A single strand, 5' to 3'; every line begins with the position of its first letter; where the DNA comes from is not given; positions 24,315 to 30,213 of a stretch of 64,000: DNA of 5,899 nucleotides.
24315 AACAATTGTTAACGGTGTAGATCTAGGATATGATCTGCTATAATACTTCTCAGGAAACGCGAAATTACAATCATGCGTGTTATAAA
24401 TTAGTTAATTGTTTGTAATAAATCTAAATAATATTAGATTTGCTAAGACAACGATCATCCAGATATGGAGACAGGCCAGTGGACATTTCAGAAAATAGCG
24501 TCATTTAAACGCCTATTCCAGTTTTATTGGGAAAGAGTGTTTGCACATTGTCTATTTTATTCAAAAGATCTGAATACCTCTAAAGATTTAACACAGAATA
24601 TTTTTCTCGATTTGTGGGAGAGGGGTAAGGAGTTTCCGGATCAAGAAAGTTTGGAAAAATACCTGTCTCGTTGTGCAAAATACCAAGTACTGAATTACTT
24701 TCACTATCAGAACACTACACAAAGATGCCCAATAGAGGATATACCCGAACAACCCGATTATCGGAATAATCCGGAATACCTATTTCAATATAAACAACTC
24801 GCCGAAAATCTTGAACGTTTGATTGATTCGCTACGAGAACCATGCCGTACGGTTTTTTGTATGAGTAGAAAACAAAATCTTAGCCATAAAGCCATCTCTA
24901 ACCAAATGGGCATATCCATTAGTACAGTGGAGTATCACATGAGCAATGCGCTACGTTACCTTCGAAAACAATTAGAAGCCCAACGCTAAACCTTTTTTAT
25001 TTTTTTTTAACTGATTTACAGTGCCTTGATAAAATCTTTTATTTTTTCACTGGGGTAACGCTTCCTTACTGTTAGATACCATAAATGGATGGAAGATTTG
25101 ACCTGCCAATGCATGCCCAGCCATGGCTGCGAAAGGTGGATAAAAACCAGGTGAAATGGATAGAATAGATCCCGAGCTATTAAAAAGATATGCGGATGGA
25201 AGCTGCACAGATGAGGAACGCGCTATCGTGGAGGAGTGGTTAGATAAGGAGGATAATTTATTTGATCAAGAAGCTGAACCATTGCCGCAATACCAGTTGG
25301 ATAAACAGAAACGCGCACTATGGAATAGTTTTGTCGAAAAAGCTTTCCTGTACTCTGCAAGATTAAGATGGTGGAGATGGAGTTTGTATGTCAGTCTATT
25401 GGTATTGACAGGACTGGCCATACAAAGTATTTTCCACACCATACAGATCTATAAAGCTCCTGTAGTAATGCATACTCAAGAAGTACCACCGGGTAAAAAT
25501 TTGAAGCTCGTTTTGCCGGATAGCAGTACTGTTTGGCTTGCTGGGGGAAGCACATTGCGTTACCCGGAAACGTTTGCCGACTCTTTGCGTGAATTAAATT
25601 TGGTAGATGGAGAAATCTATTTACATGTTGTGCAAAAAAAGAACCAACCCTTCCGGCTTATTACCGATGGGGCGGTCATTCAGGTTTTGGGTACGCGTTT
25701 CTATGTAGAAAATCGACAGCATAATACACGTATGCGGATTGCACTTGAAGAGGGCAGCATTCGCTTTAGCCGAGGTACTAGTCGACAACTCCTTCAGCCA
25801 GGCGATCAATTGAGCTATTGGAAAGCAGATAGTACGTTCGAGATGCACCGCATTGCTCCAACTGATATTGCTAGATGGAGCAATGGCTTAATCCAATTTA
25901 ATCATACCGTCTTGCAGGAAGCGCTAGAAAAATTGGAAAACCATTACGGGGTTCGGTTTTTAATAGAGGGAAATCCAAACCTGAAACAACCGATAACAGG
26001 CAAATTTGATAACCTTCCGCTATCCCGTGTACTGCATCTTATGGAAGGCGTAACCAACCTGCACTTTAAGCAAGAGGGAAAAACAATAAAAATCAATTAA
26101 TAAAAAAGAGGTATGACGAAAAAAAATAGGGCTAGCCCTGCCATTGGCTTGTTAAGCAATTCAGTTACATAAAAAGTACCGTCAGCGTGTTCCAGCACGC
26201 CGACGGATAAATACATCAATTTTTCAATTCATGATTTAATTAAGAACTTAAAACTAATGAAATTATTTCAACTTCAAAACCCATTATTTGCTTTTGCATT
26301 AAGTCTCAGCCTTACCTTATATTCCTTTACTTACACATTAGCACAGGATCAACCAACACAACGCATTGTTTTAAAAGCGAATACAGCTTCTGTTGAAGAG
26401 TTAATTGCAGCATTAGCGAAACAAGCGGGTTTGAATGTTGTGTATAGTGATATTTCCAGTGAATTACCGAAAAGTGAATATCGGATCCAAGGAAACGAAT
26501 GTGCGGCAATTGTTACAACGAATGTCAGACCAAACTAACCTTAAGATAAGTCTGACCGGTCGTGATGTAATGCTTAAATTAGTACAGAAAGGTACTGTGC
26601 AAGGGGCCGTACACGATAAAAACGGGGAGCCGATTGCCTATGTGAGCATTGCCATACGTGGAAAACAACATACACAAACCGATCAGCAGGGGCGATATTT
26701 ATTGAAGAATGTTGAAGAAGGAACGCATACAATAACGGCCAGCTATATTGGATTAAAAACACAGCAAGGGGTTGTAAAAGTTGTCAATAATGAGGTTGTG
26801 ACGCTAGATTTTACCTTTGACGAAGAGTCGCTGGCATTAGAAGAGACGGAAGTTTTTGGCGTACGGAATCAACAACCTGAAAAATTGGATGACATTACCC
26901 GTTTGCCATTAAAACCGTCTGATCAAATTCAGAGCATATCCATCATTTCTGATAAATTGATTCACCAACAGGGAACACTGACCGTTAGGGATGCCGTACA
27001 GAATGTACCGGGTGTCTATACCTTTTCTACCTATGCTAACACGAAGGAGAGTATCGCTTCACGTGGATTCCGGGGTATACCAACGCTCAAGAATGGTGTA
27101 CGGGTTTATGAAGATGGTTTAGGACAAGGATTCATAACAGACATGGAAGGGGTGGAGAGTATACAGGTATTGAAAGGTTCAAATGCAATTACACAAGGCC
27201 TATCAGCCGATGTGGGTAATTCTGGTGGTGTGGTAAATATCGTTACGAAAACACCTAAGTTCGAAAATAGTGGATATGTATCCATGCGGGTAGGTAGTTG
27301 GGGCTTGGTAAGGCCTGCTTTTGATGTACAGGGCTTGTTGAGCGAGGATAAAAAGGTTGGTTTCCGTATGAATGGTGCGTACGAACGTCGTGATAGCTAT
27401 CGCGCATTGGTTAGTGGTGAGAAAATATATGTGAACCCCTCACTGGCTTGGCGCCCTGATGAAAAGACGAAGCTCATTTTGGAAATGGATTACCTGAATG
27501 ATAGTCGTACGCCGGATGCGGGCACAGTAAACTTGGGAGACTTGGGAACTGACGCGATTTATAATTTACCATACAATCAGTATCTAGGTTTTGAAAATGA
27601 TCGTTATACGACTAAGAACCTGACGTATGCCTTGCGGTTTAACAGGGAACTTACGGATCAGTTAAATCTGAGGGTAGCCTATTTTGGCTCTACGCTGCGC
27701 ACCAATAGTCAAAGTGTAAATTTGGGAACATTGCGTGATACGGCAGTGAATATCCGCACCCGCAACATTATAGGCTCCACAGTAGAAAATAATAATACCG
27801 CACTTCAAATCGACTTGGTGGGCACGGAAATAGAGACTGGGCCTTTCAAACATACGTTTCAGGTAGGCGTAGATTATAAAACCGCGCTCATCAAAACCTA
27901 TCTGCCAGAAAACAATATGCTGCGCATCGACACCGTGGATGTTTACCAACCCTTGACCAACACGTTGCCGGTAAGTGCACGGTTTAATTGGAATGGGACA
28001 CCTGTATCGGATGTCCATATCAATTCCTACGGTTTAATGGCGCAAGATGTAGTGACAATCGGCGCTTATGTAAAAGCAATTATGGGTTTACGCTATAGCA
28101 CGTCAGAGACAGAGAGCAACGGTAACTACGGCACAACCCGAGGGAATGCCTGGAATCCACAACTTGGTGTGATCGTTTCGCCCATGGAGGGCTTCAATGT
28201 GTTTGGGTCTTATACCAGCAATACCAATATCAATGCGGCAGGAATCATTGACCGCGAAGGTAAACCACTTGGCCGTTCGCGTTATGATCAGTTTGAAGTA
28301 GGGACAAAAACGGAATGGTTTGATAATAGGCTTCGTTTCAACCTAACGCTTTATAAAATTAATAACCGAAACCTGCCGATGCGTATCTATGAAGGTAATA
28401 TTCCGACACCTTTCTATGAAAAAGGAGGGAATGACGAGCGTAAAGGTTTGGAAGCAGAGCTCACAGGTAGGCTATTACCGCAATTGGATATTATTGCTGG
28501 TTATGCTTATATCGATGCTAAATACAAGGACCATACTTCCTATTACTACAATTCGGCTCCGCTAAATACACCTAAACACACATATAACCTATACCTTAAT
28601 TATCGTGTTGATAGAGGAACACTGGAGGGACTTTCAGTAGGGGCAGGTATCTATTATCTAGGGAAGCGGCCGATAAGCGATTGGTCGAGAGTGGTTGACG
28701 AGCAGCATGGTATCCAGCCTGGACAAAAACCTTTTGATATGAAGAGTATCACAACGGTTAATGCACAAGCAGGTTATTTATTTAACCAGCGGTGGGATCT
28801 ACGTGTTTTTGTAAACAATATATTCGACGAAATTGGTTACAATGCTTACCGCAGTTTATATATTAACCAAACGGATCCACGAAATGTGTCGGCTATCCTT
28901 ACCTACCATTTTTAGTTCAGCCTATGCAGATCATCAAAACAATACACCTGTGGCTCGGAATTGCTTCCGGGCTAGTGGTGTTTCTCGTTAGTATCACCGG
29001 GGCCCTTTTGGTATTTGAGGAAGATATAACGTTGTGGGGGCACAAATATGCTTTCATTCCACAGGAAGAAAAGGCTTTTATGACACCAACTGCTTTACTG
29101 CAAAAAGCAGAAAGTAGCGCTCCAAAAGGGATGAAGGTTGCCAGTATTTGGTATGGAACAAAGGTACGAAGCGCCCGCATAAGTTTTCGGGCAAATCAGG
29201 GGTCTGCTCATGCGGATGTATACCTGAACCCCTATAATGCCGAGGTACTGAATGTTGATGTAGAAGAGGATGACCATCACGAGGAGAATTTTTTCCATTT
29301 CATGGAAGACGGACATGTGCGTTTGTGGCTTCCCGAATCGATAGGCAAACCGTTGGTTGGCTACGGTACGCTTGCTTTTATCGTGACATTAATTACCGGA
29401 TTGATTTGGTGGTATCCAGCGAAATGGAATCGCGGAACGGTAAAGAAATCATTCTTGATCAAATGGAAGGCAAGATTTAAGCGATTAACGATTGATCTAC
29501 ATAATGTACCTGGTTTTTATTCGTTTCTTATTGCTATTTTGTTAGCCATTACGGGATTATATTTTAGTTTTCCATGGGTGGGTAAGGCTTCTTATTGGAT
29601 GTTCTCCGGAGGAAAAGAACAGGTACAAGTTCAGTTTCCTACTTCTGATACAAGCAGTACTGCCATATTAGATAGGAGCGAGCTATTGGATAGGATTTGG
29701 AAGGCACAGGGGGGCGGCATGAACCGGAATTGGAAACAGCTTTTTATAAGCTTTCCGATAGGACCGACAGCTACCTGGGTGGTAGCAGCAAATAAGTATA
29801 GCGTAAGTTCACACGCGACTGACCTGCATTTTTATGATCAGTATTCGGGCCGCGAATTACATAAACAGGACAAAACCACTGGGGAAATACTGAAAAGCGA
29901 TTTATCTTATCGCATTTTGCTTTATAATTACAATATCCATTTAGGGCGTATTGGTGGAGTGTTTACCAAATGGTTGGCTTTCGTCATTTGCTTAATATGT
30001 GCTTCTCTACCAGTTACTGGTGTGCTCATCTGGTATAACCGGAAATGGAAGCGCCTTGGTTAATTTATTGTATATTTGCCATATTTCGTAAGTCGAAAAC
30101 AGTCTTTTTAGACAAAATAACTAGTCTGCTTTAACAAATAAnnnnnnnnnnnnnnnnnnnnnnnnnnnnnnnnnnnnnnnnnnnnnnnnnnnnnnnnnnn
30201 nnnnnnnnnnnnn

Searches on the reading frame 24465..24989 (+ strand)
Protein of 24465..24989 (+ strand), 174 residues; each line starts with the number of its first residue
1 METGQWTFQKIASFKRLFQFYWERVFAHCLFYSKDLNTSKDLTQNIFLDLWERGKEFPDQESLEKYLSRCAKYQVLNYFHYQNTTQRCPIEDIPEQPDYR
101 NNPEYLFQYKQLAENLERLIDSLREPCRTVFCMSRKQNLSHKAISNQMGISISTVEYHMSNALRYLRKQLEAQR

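Call 76: search_protein_families(library=pfam, proteins=[window:24465-24989:+], max_evalue=0.00001)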
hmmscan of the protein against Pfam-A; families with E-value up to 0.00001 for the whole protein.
window:24465-24989:+ (174 aa): 3 families
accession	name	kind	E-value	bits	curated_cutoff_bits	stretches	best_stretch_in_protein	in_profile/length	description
PF08281.18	Sigma70_r4_2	-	3.5e-10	39.8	25.7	1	114-165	2-53/54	Sigma-70, region 4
PF04545.22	Sigma70_r4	-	7.4e-07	29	24.1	1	120-168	2-50/50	Sigma-70, region 4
PF04542.20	Sigma70_r2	-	8.5e-06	25.9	24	0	23-82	7-68/71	Sigma-70 region 2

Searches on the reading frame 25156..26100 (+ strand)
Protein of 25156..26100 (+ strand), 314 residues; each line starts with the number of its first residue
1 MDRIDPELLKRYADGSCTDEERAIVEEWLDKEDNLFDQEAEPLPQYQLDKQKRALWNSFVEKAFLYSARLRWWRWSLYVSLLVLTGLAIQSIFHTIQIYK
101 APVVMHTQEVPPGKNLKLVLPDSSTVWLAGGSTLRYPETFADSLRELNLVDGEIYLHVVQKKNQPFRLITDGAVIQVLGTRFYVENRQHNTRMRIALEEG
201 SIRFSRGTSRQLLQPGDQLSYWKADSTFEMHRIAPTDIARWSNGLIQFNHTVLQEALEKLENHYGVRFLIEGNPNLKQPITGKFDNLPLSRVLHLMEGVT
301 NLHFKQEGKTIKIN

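Call 76: search_protein_families(library=pfam, proteins=[window:25156-26100:+], max_evalue=0.00001)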
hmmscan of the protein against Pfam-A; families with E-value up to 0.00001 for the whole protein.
window:25156-26100:+ (314 aa): 2 families
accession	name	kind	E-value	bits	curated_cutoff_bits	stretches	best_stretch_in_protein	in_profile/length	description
PF04773.18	FecR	-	2.9e-16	60.1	24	1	110-202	5-96/97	FecR protein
PF16344.10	FecR_C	-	1.4e-13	51.1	24.4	1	246-313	2-70/70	FecR, C-terminal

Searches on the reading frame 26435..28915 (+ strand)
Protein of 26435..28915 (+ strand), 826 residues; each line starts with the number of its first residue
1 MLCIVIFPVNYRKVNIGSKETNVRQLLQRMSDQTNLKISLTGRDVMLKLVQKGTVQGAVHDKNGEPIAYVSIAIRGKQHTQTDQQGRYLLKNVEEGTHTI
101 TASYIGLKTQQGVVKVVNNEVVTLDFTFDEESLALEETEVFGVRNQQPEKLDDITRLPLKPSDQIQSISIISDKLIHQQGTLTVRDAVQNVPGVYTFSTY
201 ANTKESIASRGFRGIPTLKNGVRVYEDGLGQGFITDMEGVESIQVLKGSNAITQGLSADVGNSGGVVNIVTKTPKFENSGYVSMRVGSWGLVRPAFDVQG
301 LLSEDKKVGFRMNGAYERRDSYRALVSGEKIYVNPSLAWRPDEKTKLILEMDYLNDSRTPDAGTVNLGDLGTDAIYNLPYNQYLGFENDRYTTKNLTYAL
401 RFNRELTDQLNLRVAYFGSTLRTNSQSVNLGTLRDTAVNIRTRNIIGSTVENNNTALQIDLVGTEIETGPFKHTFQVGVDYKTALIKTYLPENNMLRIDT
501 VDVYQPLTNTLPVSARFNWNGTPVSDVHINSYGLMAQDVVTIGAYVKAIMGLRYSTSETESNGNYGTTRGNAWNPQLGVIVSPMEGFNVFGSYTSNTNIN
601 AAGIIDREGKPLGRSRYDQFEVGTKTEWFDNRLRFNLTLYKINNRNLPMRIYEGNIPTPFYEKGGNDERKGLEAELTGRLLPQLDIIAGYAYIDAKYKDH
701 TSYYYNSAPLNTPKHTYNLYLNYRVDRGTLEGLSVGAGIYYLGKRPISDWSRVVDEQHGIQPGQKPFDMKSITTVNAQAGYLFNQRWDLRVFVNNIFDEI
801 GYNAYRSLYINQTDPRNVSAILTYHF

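Call 76: search_protein_families(library=pfam, proteins=[window:26435-28915:+], max_evalue=0.00001)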
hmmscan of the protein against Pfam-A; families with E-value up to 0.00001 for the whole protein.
window:26435-28915:+ (826 aa): 4 families
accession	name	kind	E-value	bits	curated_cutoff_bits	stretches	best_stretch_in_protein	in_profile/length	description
PF00593.30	TonB_dep_Rec_b-barrel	-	1.4e-41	144.2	27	1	339-796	2-436/436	TonB dependent receptor-like, beta-barrel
PF13715.12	CarbopepD_reg_2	-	8.2e-17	61.5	32.2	1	55-139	1-87/88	CarboxypepD_reg-like domain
PF07715.20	Plug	-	1.2e-15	58.3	23.9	1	162-256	3-101/107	TonB-dependent Receptor Plug Domain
PF13620.12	CarboxypepD_reg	-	6e-14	52.6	32.3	1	54-127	1-80/82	Carboxypeptidase regulatory-like domain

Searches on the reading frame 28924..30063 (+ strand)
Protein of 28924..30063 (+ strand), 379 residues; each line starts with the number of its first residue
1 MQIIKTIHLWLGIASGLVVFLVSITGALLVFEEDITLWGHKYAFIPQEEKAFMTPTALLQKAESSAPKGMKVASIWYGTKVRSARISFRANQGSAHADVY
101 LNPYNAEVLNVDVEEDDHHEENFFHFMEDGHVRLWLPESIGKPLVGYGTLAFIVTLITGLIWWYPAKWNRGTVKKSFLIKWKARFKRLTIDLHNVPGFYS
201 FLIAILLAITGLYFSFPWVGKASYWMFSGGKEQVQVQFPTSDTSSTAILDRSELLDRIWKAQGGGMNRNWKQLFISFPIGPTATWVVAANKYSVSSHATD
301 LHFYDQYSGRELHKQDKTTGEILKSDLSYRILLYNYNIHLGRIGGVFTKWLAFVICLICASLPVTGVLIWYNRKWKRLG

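Call 76: search_protein_families(library=pfam, proteins=[window:28924-30063:+], max_evalue=0.00001)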
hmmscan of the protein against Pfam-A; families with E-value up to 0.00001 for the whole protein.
window:28924-30063:+ (379 aa): 1 family
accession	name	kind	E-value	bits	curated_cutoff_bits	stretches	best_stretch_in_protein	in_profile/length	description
PF03929.21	PepSY_TM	-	1.3e-55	189.8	28.8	1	7-373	3-295/295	PepSY-associated TM region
